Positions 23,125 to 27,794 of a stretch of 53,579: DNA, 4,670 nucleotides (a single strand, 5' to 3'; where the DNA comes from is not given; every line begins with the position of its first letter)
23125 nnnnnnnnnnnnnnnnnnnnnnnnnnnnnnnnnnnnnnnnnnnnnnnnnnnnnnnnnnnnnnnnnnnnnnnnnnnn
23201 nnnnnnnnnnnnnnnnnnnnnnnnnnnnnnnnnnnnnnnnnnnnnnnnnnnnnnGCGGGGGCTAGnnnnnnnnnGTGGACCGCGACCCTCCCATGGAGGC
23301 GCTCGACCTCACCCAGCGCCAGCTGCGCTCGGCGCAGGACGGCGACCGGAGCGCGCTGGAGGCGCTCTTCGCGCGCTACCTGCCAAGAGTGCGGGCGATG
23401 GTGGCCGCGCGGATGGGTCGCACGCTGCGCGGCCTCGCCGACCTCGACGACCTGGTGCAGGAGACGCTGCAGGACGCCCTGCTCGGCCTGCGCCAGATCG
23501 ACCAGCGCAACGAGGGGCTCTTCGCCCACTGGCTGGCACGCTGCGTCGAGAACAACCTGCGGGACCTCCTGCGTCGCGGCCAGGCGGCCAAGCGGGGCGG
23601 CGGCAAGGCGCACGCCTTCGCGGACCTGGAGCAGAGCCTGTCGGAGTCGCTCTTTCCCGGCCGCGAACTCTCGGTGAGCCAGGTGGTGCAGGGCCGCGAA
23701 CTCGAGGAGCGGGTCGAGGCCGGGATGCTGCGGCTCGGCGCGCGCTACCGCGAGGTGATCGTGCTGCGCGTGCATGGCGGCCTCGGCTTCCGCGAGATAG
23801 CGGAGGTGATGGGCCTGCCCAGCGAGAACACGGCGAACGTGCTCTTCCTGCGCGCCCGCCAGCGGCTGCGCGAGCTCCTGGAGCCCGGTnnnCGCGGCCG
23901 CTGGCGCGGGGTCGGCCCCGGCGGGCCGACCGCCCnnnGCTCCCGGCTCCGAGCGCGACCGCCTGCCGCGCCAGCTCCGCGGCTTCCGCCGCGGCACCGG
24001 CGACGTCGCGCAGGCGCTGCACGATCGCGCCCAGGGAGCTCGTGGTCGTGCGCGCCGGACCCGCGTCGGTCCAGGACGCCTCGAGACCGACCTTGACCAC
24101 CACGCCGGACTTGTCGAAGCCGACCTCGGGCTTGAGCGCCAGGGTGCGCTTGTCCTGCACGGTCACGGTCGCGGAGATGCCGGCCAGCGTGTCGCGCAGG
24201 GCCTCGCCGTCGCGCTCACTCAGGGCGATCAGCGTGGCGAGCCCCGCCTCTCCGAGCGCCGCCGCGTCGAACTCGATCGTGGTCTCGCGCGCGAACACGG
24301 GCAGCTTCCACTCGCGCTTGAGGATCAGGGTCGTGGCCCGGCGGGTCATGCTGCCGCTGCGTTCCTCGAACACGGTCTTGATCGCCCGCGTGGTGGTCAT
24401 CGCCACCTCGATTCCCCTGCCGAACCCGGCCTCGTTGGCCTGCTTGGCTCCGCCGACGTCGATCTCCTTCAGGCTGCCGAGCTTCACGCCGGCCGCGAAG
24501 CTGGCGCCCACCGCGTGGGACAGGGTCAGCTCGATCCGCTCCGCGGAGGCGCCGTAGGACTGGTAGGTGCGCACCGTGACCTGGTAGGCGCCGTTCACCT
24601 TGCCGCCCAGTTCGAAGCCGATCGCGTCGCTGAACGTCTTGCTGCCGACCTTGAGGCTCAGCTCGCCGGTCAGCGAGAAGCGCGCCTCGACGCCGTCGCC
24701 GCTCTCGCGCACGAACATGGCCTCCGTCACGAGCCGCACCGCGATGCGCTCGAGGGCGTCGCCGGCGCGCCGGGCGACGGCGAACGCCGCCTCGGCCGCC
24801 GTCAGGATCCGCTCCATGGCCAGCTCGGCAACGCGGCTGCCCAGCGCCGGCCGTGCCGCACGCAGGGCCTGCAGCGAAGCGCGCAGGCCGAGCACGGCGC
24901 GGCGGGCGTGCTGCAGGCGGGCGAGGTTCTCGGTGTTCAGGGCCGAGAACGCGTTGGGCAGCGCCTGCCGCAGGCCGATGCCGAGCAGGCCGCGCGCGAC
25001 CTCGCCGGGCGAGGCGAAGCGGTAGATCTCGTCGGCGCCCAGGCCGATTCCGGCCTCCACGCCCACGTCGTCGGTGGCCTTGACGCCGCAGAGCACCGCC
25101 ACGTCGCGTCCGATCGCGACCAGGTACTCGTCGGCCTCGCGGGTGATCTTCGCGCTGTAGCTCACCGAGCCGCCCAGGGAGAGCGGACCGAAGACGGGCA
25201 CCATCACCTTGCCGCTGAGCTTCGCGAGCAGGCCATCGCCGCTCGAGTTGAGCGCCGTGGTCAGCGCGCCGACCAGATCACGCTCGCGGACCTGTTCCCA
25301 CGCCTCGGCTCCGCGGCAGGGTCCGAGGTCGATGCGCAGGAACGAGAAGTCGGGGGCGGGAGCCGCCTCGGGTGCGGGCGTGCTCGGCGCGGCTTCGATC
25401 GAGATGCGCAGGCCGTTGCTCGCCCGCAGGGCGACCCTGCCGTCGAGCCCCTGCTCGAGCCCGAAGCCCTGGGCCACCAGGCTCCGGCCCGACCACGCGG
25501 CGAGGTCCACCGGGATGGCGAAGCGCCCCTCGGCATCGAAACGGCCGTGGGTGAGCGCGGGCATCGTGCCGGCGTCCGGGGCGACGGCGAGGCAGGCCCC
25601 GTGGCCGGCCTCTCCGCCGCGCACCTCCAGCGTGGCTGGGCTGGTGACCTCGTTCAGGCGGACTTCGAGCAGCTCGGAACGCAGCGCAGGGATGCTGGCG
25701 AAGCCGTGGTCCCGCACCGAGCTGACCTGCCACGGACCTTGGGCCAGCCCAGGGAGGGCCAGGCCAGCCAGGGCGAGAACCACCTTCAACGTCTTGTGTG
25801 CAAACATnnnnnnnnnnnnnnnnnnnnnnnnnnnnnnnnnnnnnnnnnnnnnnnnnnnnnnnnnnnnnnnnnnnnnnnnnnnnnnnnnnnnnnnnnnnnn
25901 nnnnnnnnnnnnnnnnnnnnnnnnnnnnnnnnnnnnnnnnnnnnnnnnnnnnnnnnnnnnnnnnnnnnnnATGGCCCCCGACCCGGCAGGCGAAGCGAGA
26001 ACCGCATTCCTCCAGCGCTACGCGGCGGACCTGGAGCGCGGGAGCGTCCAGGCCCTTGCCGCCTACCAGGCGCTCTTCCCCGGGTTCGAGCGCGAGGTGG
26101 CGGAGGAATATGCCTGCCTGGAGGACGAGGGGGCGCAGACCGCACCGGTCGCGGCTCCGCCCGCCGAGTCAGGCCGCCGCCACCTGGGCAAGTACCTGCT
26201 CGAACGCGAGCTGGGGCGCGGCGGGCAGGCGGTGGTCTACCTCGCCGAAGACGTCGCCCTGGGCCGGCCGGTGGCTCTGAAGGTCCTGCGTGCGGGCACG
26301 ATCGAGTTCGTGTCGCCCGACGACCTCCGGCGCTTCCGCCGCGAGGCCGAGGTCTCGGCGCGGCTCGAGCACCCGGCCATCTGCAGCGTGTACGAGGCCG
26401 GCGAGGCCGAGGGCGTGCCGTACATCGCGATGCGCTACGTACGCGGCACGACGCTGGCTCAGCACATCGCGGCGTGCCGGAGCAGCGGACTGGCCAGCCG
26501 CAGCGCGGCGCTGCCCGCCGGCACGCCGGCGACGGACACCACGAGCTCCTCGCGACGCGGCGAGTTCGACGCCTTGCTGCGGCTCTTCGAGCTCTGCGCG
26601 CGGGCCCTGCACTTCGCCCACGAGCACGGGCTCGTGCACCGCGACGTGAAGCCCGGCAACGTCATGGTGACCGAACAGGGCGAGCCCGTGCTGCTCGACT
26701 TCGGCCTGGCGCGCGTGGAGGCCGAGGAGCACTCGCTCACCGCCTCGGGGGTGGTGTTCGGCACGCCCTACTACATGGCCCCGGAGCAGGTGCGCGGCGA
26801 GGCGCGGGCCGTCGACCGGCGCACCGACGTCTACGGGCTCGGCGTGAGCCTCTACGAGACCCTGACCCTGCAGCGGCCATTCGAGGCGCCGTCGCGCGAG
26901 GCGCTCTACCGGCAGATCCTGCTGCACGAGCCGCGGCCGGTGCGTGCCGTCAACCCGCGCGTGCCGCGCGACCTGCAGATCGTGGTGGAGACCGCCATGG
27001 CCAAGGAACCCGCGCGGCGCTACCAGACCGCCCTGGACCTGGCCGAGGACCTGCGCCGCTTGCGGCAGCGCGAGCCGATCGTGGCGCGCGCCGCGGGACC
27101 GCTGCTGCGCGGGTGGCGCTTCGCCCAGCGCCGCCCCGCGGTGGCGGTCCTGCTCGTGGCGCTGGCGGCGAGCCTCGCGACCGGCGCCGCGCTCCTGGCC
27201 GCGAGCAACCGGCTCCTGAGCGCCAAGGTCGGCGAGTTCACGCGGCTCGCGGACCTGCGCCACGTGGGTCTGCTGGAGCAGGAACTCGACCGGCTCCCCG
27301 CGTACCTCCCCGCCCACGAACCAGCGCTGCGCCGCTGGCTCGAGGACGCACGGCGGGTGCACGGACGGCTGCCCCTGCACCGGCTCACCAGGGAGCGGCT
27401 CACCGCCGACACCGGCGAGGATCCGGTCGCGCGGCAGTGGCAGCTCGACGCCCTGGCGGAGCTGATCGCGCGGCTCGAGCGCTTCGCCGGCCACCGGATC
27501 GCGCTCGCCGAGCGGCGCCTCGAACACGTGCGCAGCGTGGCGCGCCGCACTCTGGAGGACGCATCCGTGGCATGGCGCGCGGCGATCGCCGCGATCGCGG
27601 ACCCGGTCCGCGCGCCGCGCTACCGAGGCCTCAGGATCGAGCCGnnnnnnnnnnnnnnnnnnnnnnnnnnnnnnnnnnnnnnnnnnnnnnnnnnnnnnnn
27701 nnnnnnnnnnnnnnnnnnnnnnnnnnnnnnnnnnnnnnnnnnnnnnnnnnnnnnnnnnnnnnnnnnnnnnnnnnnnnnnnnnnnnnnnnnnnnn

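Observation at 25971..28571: Ser/Thr kinase and FGE-sulfatase domain separated by one in-frame TAG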

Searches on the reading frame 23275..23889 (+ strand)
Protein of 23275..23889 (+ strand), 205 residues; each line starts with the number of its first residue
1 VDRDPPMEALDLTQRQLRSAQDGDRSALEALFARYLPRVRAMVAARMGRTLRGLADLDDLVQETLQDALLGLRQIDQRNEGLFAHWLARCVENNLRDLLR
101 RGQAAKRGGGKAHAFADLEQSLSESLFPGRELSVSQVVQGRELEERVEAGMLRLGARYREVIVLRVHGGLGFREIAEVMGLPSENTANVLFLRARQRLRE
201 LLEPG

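Call 25: search_protein_families(library=pfam, proteins=[window:23275-23889:+], max_evalue=0.001)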
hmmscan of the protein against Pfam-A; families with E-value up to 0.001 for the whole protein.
window:23275-23889:+ (205 aa): 4 families
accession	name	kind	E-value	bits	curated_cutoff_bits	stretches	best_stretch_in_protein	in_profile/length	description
PF07638.17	Sigma70_ECF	-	2.4e-11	44.3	21.1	1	17-198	8-179/185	ECF sigma factor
PF04542.20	Sigma70_r2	-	5.9e-09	36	24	1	31-103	1-69/71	Sigma-70 region 2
PF08281.18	Sigma70_r4_2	-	1.4e-07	31.5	25.7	1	147-198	4-54/54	Sigma-70, region 4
PF04545.22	Sigma70_r4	-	0.00012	22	24.1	1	153-199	4-49/50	Sigma-70, region 4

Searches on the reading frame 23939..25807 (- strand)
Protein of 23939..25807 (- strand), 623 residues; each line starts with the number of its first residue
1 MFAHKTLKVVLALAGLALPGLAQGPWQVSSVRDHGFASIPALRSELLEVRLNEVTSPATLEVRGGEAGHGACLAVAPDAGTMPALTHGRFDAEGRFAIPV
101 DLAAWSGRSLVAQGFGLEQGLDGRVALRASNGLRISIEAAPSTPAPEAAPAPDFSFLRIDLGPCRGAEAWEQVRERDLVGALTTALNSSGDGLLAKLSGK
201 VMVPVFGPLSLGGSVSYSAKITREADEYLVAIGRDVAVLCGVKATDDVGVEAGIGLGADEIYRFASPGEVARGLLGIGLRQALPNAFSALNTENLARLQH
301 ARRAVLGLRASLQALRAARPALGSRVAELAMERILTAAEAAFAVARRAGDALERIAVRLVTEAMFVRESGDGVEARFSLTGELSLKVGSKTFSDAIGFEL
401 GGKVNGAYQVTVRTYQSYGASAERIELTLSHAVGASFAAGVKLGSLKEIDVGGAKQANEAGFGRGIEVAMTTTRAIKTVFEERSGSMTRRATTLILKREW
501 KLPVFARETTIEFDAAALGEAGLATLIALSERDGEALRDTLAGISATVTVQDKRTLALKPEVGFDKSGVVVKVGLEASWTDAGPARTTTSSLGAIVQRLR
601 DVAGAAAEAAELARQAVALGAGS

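Call 25: search_protein_families(library=pfam, proteins=[window:23939-25807:-], max_evalue=0.001)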
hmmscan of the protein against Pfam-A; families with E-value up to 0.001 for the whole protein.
window:23939-25807:- (623 aa): 0 families

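Call 65: find_encoding_contigs(protein=window:23939-25807:-, flank=6000, max_places=10)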
Protein window:23939-25807:- (623 aa): 4 contigs read that carry it; 4 places shown.
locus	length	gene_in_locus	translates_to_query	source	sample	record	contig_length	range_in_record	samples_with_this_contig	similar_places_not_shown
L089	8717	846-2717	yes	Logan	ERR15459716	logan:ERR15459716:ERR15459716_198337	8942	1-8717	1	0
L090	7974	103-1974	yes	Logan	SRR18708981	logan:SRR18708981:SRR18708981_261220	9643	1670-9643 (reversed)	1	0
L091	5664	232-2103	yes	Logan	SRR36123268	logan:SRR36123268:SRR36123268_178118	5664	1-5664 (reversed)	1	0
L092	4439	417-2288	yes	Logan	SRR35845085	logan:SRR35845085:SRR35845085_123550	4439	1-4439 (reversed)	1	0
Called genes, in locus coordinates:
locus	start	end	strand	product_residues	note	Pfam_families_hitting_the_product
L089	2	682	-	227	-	?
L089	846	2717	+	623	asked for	-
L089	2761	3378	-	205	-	PF07638:Sigma70_ECF, PF04542:Sigma70_r2, PF08281:Sigma70_r4_2 (weak)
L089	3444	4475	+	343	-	PF04055:Radical_SAM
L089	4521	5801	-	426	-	-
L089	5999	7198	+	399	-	PF06738:ThrE, PF12821:ThrE_2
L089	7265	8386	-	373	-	PF01145:Band_7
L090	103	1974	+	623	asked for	-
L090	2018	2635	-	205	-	PF07638:Sigma70_ECF, PF04542:Sigma70_r2, PF08281:Sigma70_r4_2 (weak)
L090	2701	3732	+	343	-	PF04055:Radical_SAM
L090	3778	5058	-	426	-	-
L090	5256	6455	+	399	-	PF06738:ThrE, PF12821:ThrE_2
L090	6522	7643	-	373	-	PF01145:Band_7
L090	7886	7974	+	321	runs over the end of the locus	-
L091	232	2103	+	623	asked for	-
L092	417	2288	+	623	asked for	-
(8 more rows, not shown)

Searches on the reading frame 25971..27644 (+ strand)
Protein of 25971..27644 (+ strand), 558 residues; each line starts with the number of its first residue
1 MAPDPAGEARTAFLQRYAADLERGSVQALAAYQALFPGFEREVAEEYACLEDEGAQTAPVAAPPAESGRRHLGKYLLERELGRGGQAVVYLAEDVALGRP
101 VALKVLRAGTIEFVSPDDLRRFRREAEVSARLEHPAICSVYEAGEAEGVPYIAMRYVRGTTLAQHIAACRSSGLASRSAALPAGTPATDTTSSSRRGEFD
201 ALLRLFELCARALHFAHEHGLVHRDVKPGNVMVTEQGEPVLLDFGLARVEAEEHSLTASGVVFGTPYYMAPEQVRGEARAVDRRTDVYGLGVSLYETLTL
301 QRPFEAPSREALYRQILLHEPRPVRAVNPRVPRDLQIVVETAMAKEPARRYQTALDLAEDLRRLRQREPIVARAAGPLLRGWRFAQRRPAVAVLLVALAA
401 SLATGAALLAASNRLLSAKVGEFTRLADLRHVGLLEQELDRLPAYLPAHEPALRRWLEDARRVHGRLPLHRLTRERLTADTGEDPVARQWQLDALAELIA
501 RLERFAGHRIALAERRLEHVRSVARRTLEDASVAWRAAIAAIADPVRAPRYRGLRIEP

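Call 6: search_protein_families(library=pfam, proteins=[window:25971-27644:+], max_evalue=0.01)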
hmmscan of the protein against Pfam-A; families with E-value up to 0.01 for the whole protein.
window:25971-27644:+ (558 aa): 5 families
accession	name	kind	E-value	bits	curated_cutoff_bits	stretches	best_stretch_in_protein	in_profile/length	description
PF00069.31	Pkinase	-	4.3e-38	131.7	31.7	1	77-352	3-253/263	Protein kinase domain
PF07714.23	PK_Tyr_Ser-Thr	-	5.8e-24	85.2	23.1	1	78-352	4-250/258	Protein tyrosine and serine/threonine kinase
PF01636.29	APH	-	2.4e-07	31.2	23.2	1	199-249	147-199/239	Phosphotransferase enzyme family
PF03109.22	ABC1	-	5.4e-06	26.2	22.9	1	213-253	180-220/244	ABC1 atypical kinase-like domain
PF17667.7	Pkinase_fungal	-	0.00032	20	24.1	1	200-277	286-368/387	Fungal protein kinase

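Call 7: search_protein_families(library=ncbifam, proteins=[window:25971-27644:+], max_evalue=0.01)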
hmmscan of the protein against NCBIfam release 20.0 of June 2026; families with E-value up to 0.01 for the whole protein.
window:25971-27644:+ (558 aa): 17 families
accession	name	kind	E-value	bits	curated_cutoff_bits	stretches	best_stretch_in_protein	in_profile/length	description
NF033483.0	PknB_PASTA_kin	equivalog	1.2e-77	262.3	450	2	202-373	109-277/563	Stk1 family PASTA domain-containing Ser/Thr kinase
NF052427.1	StpK7MSMEG_1200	equivalog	6.6e-55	186.7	900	2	204-405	112-314/601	serine/threonine protein kinase StpK7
NF009651.0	PRK13184.1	equivalog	1.2e-45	155.8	839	1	73-364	2-290/932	serine/threonine-protein kinase PknD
NF047741.1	antiphage_MADS6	equivalog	1.8e-43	149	460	2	194-368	293-464/612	methylation-associated defense system protein kinase MAD6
TIGR03903.1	TOMM_kin_cyc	equivalog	7.7e-31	106.8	705.75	1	99-365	4-248/1267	TOMM system kinase/cyclase fusion protein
NF038150.1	lanthi_synth_IV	equivalog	1.4e-29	103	650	1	67-374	183-460/851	class IV lanthionine synthetase LanL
NF053615.1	SerThrKinAfsKStmc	equivalog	9.3e-25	87.4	1300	2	209-357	121-260/809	protein serine/threonine kinase AfsK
NF033442.0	BREX_PglW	equivalog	2.5e-23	81.8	990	2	202-366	314-488/1391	BREX system serine/threonine kinase PglW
NF038151.1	lanthi_synth_III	equivalog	2e-15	56.2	575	1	89-296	236-421/833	class III lanthionine synthetase LanKC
NF043056.1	T4SS_LegK1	equivalog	2.5e-07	29.7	550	1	218-291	207-277/516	Dot/Icm T4SS effector kinase LegK1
NF058632.1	SerThrKinPrkT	equivalog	2.7e-07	29.9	280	1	67-167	15-112/322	serine/threonine protein kinase PrkT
TIGR03724.2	arch_bud32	equivalog_domain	1.1e-05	25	125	1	208-255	93-139/193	KEOPS complex kinase/ATPase Bud32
NF011463.0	PRK14879.1-4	equivalog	1.2e-05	24.8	188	1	208-253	122-166/237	Kae1-associated kinase Bud32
TIGR01982.1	UbiB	equivalog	9.3e-05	21.2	487.55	1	210-254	266-311/436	2-polyprenylphenol 6-hydroxylase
NF007174.0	PRK09605.1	equivalog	0.0023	16.5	447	1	207-253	434-479/535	bifunctional N(6)-L-threonylcarbamoyladenine synthase/serine/threonine protein kinase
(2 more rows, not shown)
